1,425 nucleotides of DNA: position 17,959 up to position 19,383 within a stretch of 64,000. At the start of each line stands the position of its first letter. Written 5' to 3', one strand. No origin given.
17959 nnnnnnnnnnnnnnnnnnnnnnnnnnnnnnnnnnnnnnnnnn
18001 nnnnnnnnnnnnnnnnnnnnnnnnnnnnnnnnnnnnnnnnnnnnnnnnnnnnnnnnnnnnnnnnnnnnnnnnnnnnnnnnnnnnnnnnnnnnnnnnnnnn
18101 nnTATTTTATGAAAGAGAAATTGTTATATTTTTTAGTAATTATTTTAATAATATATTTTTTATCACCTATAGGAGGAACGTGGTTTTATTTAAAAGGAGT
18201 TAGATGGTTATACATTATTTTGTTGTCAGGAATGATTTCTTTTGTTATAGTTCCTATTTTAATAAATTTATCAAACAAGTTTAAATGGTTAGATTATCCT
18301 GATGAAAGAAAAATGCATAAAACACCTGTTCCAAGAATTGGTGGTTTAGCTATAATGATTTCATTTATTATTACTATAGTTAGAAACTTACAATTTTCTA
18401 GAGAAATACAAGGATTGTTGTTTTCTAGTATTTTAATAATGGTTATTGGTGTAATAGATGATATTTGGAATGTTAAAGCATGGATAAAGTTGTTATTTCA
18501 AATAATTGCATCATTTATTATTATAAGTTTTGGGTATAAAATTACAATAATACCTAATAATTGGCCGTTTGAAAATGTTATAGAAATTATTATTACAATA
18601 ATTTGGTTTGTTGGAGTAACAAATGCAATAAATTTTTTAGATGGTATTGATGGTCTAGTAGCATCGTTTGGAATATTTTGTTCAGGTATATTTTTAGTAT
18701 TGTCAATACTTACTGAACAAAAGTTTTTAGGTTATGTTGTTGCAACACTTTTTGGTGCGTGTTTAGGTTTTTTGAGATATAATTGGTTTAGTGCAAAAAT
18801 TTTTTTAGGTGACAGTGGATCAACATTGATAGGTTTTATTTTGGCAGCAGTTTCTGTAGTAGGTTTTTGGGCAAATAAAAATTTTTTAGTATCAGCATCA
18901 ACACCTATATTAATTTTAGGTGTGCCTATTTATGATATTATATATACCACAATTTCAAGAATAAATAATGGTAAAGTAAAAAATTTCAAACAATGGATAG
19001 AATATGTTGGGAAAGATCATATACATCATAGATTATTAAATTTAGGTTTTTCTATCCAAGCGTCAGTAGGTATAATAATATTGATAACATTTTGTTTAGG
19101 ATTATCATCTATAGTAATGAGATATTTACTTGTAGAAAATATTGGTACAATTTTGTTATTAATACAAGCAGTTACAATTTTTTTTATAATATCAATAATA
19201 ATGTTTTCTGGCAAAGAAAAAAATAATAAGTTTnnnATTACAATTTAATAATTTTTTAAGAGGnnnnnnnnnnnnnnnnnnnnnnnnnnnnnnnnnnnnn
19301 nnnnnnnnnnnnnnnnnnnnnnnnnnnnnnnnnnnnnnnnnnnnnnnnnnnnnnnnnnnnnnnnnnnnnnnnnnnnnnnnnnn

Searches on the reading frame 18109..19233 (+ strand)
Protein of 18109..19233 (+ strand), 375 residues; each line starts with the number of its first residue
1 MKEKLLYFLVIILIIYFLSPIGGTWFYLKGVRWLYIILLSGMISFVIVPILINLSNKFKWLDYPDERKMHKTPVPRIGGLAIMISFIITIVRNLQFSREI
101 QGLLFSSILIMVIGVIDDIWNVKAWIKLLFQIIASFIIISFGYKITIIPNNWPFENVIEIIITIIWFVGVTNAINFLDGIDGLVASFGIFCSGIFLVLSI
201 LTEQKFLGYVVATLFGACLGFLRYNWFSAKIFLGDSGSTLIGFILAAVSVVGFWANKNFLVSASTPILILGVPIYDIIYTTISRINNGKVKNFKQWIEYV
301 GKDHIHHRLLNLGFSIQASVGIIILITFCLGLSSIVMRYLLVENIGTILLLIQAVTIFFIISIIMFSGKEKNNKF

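Call 88: search_protein_families(library=pfam, proteins=[window:18109-19233:+], max_evalue=1e-10)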
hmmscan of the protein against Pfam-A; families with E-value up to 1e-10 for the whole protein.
window:18109-19233:+ (375 aa): 1 family
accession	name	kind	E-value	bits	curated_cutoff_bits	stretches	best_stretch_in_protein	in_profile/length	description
PF00953.26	Glycos_transf_4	-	5.9e-37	127.5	27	1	102-251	3-158/160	Glycosyl transferase family 4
